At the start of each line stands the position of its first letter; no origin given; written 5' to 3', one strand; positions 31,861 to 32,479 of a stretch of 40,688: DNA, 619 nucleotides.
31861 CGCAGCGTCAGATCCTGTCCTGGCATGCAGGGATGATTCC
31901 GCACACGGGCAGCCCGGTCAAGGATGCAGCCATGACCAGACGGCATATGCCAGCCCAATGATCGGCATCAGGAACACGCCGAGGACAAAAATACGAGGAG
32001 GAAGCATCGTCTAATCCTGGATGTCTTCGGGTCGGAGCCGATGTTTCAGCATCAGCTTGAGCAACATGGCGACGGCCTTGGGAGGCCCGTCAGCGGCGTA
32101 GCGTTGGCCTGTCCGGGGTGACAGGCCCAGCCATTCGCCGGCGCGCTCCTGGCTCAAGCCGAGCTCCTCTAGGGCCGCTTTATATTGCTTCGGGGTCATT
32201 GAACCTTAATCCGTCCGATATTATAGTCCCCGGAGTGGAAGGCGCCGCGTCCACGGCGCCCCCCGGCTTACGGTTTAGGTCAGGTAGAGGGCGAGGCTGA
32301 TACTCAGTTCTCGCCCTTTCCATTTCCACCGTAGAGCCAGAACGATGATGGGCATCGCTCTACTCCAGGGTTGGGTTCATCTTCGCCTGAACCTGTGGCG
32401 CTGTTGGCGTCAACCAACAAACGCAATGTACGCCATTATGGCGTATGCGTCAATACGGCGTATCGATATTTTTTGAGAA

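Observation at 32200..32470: Third copy of the immunity-type promoter/operator about 11 kb around the circle from cI, feeding a structured 220-nt leader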

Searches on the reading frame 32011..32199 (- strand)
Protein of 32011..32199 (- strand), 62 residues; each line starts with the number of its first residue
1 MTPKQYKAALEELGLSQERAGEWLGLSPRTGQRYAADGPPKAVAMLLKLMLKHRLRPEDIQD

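Call 7: search_protein_families(library=pfam, proteins=[window:32011-32199:-], max_evalue=0.01)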
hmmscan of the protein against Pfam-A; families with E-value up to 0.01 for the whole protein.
window:32011-32199:- (62 aa): 3 families
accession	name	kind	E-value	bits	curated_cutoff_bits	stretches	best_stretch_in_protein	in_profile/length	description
PF20432.4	Xre-like-HTH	-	3.3e-05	24.5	25.8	1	7-37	16-47/63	Antitoxin Xre-like helix-turn-helix domain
PF24548.1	EF_EFCAB10_C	-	0.0044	17.1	32.5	1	2-18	19-35/60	EFCAB10, C-terminal EF-hand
PF13384.12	HTH_23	-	0.0079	16.4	24.6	0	10-37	14-44/50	Homeodomain-like domain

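Call 13: find_related_loci(query=window:32011-32199:-, collection=viral_contigs, flank=4000)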
Query window:32011-32199:- (62 aa) in viral_contigs; peptide patterns used: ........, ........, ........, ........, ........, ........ (x = any residue, [..] = any of these).
71 stretches matched a pattern, but none encodes a relative of the query by tblastn (E <= 1e-3).

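Call 15: find_encoding_contigs(protein=window:32011-32199:-, flank=5000, max_places=10)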
Protein window:32011-32199:- (62 aa): 1 contig read that carries it; 1 place shown.
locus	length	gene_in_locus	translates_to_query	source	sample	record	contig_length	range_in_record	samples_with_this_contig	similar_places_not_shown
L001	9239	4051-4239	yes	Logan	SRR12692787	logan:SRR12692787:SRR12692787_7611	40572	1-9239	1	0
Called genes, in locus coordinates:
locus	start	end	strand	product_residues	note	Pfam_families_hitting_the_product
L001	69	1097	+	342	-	PF00589:Phage_integrase (weak)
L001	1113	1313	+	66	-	-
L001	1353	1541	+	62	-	-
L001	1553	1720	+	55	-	-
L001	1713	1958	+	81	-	PF14354:Lar_restr_allev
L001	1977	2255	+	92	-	-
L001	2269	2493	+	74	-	-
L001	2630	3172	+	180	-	PF01844:HNH (faint)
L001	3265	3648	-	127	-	-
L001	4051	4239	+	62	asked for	-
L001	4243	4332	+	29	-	-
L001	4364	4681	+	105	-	-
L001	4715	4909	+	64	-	-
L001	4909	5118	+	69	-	-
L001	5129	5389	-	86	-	-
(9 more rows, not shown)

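Call 16: find_homologous_proteins(query=window:32011-32199:-, max_evalue=0.001)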
Query window:32011-32199:- (62 aa): 14 proteins with E <= 0.001 among 14 candidates.
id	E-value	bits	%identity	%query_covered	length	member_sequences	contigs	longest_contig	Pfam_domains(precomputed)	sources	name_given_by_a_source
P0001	3.4e-33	130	100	100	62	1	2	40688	-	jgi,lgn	jgi:hypothetical protein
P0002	4.0e-25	104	79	98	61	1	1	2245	-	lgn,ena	-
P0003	1.6e-20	90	69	98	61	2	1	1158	-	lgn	-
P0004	2.5e-20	89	70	98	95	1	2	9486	-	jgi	jgi:hypothetical protein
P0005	2.8e-20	89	69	98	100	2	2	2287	-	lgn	-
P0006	3.1e-20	89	70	98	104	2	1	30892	-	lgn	-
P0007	4.3e-20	88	69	98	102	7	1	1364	-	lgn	-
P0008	7.2e-20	88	70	97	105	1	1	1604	-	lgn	-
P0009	1.2e-19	87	69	98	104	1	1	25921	-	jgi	jgi:DNA-binding transcriptional regulator YiaG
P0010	1.3e-19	87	67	98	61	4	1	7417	-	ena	-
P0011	7.5e-19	85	67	98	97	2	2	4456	-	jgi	jgi:DNA-binding transcriptional regulator YiaG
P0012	7.9e-19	84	67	98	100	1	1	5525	-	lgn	-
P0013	3.0e-18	83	62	98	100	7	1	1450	-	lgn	-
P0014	7.5e-14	69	60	98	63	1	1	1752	-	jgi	jgi:hypothetical protein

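Call 18: find_encoding_contigs(protein=P0006, flank=6000, max_places=4)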
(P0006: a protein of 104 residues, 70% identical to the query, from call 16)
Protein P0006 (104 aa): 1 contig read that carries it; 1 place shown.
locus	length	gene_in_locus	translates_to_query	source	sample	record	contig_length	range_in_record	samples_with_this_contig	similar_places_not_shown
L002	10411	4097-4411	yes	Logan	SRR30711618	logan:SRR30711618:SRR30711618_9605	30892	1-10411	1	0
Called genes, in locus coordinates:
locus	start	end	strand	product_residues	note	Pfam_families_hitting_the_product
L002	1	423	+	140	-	?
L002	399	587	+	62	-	-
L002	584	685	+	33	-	-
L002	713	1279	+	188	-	-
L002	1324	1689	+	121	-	-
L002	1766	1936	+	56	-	-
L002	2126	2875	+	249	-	-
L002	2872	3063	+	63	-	-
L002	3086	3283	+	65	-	-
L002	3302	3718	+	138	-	-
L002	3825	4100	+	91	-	-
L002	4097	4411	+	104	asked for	-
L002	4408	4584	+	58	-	-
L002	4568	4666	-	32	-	-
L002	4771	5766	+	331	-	PF00589:Phage_integrase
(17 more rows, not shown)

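Call 19: find_encoding_contigs(protein=P0009, flank=6000, max_places=4)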
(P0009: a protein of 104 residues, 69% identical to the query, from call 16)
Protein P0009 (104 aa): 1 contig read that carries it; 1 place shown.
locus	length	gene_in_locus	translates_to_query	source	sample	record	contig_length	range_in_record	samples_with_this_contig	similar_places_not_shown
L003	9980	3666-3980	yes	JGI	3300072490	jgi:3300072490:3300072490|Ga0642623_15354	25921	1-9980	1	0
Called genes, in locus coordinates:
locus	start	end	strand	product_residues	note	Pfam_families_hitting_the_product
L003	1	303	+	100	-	?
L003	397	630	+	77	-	-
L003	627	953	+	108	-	-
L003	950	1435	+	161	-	PF05551:zf-His_Me_endon (weak), PF13392:HNH_3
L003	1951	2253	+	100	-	-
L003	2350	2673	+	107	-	-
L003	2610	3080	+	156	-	-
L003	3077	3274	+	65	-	-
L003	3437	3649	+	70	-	-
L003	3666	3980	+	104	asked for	-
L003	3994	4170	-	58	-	-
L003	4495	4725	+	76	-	-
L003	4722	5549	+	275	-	PF00145:DNA_methylase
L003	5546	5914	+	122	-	-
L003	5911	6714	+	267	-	PF00589:Phage_integrase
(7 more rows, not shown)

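Call 20: find_encoding_contigs(protein=P0002, flank=5000, max_places=4)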
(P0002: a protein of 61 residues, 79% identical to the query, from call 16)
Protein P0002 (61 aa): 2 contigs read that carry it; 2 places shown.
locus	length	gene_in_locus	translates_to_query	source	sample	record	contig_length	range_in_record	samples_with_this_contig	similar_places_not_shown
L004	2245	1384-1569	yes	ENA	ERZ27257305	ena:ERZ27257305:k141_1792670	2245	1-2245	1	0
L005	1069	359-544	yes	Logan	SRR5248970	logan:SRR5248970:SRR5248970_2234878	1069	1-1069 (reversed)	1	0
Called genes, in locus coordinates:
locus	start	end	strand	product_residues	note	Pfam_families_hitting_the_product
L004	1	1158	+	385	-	?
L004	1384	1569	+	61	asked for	-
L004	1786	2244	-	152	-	?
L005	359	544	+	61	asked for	-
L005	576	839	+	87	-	-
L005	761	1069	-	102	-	?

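Call 21: find_encoding_contigs(protein=P0010, flank=5000, max_places=4)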
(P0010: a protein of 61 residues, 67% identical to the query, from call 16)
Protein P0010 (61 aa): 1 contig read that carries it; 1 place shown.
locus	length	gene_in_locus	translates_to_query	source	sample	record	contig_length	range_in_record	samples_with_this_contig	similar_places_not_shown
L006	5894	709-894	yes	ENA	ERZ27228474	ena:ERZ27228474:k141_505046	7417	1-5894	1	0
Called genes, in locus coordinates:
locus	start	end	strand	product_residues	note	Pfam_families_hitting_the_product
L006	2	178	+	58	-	?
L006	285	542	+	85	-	-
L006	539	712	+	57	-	-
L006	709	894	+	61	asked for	-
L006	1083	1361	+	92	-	-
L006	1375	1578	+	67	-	-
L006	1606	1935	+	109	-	PF14279:HNH_5 (weak)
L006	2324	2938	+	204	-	-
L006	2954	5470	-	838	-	-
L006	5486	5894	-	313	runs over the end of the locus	PF22237:SO2946-like_C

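Call 22: find_encoding_contigs(protein=P0014, flank=5000, max_places=4)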
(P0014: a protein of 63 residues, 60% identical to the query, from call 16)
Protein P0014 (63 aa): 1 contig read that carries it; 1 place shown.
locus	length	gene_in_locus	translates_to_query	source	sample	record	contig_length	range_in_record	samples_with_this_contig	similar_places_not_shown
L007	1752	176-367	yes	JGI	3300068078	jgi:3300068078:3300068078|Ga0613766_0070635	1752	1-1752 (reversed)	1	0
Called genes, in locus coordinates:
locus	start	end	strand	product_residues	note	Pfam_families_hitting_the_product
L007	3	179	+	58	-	?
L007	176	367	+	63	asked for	-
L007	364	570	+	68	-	-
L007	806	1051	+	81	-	-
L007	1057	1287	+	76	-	-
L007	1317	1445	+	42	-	-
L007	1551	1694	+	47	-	-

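Call 46: search_protein_families(library=phrogs, proteins=[window:32011-32199:-], max_evalue=0.01)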
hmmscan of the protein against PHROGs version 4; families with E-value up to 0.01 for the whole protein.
window:32011-32199:- (62 aa): 3 families
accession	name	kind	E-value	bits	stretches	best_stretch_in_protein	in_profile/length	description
phrog_14076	-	transcription regulation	0.00014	23.3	1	1-51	13-67/86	transcriptional regulator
phrog_6962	-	unknown function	0.00019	22.7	1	12-49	12-49/73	-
phrog_3865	-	unknown function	0.0015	19.8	1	8-34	18-44/74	-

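Call 50: find_encoding_contigs(protein=P0004, flank=5000, max_places=3)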
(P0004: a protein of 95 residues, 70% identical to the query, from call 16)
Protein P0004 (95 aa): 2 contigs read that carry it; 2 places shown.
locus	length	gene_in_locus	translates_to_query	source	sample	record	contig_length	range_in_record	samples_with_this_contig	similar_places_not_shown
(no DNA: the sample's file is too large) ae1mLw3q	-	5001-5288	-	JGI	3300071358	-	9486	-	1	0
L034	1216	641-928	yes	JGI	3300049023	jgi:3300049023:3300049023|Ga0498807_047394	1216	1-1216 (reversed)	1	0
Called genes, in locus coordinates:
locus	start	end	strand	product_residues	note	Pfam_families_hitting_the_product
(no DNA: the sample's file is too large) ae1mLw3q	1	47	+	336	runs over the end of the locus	PF00145:DNA_methylase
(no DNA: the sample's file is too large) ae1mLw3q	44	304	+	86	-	-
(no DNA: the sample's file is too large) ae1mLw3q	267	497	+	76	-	-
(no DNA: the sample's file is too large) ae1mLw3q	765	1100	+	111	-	-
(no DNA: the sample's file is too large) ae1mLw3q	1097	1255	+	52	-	-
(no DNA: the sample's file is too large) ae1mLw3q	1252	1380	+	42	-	-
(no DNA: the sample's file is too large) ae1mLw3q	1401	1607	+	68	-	-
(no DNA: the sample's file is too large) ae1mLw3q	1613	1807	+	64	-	-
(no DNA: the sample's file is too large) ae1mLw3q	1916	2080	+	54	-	-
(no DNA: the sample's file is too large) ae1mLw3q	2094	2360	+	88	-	-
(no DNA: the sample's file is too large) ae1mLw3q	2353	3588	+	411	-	PF00589:Phage_integrase (weak)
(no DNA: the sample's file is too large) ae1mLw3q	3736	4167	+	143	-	PF26761:Acb5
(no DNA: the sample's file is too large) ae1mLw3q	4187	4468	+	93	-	-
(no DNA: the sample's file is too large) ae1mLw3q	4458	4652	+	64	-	-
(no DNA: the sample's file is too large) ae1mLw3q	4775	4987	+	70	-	-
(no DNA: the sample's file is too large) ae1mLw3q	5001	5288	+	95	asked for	-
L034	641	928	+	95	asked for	-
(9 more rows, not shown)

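Call 51: find_encoding_contigs(protein=P0012, flank=5000, max_places=3)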
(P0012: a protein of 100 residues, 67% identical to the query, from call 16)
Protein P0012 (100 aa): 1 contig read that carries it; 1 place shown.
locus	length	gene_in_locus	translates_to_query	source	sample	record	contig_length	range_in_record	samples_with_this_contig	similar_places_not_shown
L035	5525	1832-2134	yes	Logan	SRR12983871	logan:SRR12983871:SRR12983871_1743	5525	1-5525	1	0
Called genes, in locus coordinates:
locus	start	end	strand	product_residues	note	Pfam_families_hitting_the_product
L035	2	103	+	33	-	?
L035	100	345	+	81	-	-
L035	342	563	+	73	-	-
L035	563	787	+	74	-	-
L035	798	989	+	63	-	-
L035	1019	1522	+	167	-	-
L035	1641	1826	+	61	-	-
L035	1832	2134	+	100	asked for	-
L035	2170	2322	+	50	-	-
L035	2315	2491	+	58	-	-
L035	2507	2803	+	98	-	-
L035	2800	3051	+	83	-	-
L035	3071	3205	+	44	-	-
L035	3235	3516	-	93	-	PF19905:DUF6378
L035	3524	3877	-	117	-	PF10263:SprT-like (weak)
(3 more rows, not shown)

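Call 52: find_encoding_contigs(protein=P0011, flank=5000, max_places=3)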
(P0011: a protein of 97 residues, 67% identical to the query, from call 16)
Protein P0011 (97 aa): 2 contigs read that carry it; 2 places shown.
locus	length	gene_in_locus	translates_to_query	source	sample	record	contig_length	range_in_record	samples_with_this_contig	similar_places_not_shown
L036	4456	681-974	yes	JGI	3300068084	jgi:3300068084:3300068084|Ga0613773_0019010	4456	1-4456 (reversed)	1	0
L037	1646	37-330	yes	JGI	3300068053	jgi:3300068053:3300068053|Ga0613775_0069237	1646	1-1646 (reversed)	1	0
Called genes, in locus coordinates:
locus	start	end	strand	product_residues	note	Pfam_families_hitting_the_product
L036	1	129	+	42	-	?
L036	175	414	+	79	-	-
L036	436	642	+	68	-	-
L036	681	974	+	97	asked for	-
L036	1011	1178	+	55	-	-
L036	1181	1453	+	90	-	-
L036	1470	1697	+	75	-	-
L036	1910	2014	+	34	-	-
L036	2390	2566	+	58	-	-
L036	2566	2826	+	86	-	-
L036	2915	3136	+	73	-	-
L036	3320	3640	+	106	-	-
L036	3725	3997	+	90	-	-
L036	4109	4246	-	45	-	-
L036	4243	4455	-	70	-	?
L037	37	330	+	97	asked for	-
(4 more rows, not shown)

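Call 69: search_dna_similar(query=window:32011-32199:-, collection=phages, mode=protein, max_rows=25, max_evalue=0.001)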
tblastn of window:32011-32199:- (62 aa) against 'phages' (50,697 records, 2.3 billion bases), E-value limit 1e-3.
Records with a match: 1; places in all: 1; records where one place covers at least 80% of the query: 0.
Best place of each record, by identity: <60% 1.
By first word of the organism name: Bradyrhizobium 1.
By host as written in the record: Bradyrhizobium elkanii USDA 76 1.
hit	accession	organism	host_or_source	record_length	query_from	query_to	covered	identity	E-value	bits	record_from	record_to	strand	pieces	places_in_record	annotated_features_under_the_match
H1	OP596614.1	Bradyrhizobium phage ppBeUSDA76-2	Bradyrhizobium elkanii USDA 76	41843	1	35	56%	54.3%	8e-4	40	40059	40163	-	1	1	hypothetical protein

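Call 70: get_annotated_region(hit=H1, flank=3000)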
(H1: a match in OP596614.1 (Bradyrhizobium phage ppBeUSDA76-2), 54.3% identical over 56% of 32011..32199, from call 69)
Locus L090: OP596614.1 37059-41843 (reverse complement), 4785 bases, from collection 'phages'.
description: Bradyrhizobium phage ppBeUSDA76-2, complete genome.
organism: Bradyrhizobium phage ppBeUSDA76-2 (NCBI taxid 3003364)
taxonomy: Viruses; Duplodnaviria; Heunggongvirae; Uroviricota; Caudoviricetes
host: Bradyrhizobium elkanii USDA 76; source: -; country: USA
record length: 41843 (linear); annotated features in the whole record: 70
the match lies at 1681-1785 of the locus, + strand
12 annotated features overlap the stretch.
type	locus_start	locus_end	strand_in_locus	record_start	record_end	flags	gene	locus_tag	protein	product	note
CDS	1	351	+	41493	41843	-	-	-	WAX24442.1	hypothetical protein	-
CDS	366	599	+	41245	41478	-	-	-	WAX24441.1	hypothetical protein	-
CDS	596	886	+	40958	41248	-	-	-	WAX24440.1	hypothetical protein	-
CDS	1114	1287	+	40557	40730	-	-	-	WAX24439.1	hypothetical protein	-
CDS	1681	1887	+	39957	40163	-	-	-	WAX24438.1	hypothetical protein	-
CDS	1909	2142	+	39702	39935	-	-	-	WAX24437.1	hypothetical protein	-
CDS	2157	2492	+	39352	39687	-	-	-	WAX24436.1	hypothetical protein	-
CDS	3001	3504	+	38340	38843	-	-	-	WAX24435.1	pilus assembly protein N-terminal domain-containing protein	-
CDS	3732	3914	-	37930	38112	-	-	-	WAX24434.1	hypothetical protein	-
CDS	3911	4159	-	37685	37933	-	-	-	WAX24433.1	hypothetical protein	-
CDS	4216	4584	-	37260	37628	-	-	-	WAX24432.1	hypothetical protein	-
CDS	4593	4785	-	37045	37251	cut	-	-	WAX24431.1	hypothetical protein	-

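Call 82: search_protein_families(library=padloc, proteins=[window:32011-32199:-], max_evalue=0.01)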
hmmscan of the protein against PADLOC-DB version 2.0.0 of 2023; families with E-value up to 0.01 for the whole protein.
window:32011-32199:- (62 aa): 0 families

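Call 83: search_protein_families(library=ncbifam, proteins=[window:32011-32199:-], max_evalue=0.01)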
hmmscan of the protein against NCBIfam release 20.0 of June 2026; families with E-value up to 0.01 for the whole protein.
window:32011-32199:- (62 aa): 1 family
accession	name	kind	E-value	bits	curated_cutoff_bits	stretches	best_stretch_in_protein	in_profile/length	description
TIGR03830.1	CxxCG_CxxCG_HTH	subfamily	0.00029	20.6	61.8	1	3-54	67-120/127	type II TA system antitoxin MqsA family protein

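Call 84: predict_structure(alignment_id=A2)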
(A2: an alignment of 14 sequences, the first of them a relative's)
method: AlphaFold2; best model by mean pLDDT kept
length: 62 residues; sequences in the alignment: 14
mean_pLDDT: 91.9   pTM: 0.75
mean pLDDT of the five models: 91.9, 91.5, 91.2, 90.6, 90.1
residues with pLDDT >= 90: 53; 70-90: 8; 50-70: 1; < 50: 0
segments of 3 or more residues with pLDDT < 50: none
pLDDT, mean of each block of 10 residues (from residue 1): 95 91 91 93 95 91 66
secondary structure, 60 per line:
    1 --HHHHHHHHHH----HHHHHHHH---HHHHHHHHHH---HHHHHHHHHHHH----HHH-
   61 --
elements in order: H3-12 H17-24 H28-37 H41-52

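Call 87: fold_search(model_id=the predicted structure, library=pdb)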
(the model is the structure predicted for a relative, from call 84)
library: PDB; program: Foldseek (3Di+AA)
matches with E <= 10: 289; with E <= 0.001: 0
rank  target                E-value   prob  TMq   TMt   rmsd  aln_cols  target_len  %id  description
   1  3fmy                  8.0e-02  1.00  0.71  0.68   1.9        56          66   25  Structure of the C-terminal domain of the E. coli protein MQSA (YgiT/b3021) (released 2010-01-12)
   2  5j9i_C                9.2e-02  0.99  0.67  0.62   2.1        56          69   23  Crystal structure of the HigA2 antitoxin C-terminal domain (released 2017-04-05)
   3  5j9i_A                1.0e-01  0.99  0.68  0.64   2.1        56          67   23  Crystal structure of the HigA2 antitoxin C-terminal domain (released 2017-04-05)
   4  7vjm_A                1.2e-01  0.98  0.68  0.59   3.4        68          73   26  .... in complex with 19bp palindromic DNA substrate (released 2021-10-13)
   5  3bs3                  1.2e-01  0.87  0.49  0.49   5.6        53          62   23  Crystal structure of a putative DNA-binding protein from Bacteroides fragilis (released 2008-01-15)
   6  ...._A                1.4e-01  1.00  0.67  0.61   1.7        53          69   32  Crystal structure of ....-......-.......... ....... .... in Pseudomonas phage JBD30 (released 2021-10-13)
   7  9k3w_A                1.5e-01  0.82  0.48  0.48   8.2        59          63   29  Crystal structure of putative transcription regulator (dr_2454) from Deinococcus radiodurans (released 2025-10-22)
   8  3omt_A                1.8e-01  0.84  0.50  0.47   6.0        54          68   15  Putative antitoxin component, CHU_2935 protein, from Xre family from Prevotella buccae. (released 2010-09-08)
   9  5j9i_B                2.0e-01  0.98  0.67  0.62   2.1        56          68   23  Crystal structure of the HigA2 antitoxin C-terminal domain (released 2017-04-05)
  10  7t8i_A                2.0e-01  0.90  0.57  0.55   5.3        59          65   25  Crystal structure of the ImmR transcriptional regulator DNA-binding domain of Bacillus subtilis (released 2022-03-16)
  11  7vjo_A                2.3e-01  0.99  0.73  0.42   1.8        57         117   24  Pectobacterium phage ZF40 apo-Aca2 (released 2021-10-20)
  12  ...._B                2.3e-01  0.99  0.66  0.59   1.9        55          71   31  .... in complex with 14bp palindromic DNA target (released 2021-05-05)
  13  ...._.                2.5e-01  0.99  0.68  0.60   1.6        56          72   30  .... in complex with 14bp palindromic DNA target (released 2021-05-05)
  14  5j9i_E                2.5e-01  0.98  0.68  0.65   2.0        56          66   23  Crystal structure of the HigA2 antitoxin C-terminal domain (released 2017-04-05)
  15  7vjp_A                2.6e-01  0.99  0.73  0.41   2.1        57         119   26  Selenomethionine-derived Pectobacterium phage ZF40 apo-Aca2 (released 2021-10-20)
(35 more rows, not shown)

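Call 88: search_solved_structures(query=A2, max_evalue=10, show_alignments=3)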
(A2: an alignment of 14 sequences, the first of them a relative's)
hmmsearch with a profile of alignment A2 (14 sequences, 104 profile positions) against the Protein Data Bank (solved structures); distinct sequences matched with E-value up to 10: 12.
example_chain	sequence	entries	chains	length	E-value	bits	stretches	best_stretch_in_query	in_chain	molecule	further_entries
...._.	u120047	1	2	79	0.026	17.8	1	39-80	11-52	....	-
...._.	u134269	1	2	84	0.028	17.7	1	38-80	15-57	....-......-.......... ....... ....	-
7fa3_A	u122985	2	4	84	0.029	17.7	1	38-80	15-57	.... | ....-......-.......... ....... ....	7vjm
3mtt_A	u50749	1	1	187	0.12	15.7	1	44-78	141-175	Phosphatidylinositol 3-kinase regulatory subunit beta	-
3mlf_A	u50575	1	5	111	0.34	14.2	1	47-103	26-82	transcriptional regulator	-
4j2n_A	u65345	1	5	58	0.45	13.8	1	62-87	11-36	Gp37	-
6lvs_A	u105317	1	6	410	0.56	13.5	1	17-56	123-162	Ubiquitin carboxyl-terminal hydrolase 14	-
6x89_V2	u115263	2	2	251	0.63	13.4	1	45-85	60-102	NADH dehydrogenase [ubiquinone] flavoprotein 2, mitochondrial | NDUV2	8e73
2y3a_B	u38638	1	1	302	0.78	13.1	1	45-78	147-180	PHOSPHATIDYLINOSITOL 3-KINASE REGULATORY SUBUNIT BETA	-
7ar7_E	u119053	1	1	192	1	12.7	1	42-73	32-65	NADH dehydrogenase [ubiquinone] flavoprotein 2, mitochondrial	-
7a23_B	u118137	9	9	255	1.4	12.3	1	39-72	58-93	24kDa | NADH dehydrogenase [ubiquinone] flavoprotein 2, mitochondrial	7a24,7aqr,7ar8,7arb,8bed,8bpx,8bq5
8h1t_N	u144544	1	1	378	1.4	12.2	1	20-64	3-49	Polycomb group protein ASXL1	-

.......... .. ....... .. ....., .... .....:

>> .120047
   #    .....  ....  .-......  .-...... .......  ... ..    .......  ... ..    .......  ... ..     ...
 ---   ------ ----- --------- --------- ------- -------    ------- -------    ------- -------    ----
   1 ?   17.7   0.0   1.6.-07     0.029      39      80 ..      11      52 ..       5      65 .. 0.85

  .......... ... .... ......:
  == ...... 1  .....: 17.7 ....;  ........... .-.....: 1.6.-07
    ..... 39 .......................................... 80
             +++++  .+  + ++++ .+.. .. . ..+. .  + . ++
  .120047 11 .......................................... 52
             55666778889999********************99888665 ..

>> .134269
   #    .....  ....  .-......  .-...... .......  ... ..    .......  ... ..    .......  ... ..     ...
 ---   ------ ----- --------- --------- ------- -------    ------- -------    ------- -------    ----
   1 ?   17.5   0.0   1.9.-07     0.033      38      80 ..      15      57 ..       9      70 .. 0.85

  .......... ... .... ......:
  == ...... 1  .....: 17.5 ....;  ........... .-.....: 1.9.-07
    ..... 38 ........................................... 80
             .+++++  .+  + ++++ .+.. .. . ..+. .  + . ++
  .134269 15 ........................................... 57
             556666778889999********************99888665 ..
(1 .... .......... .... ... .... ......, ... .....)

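Call 111: search_protein_representatives(protein=window:32011-32199:-)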
Query: 62 residues. Proteins with E-value up to 0.001 (for the whole library): 589; up to 1e-10: 20; up to 1e-30: 0. The best 150 are listed.
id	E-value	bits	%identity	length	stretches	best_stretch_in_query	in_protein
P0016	3.8e-25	102.7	42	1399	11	14-36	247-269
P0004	7.9e-21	89.1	72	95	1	1-60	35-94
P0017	8.6e-21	89.0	70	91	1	1-60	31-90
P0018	2.4e-19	84.5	68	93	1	1-60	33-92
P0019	3.9e-17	77.5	63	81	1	1-60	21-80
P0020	8.2e-16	73.4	43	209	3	1-59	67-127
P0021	2.5e-14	68.7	62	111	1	1-60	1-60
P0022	3.4e-14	68.3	53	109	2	1-61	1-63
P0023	3.4e-13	65.2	63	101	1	1-60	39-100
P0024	3.4e-13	65.2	62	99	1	1-60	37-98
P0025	7.8e-13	64.0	63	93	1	1-60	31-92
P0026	2.4e-12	62.5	62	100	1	1-60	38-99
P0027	2.7e-12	62.3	53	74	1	1-60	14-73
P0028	2.0e-11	59.6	62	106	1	1-60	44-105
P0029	3.2e-11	59.0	60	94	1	1-60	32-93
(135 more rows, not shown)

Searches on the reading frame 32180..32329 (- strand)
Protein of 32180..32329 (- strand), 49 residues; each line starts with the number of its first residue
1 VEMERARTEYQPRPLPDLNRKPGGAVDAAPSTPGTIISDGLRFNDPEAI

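Call 106: find_homologous_proteins(query=window:32180-32329:-, max_evalue=0.01)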
Query window:32180-32329:-: no candidate shares three 5-residue words with the query. No homologue found.
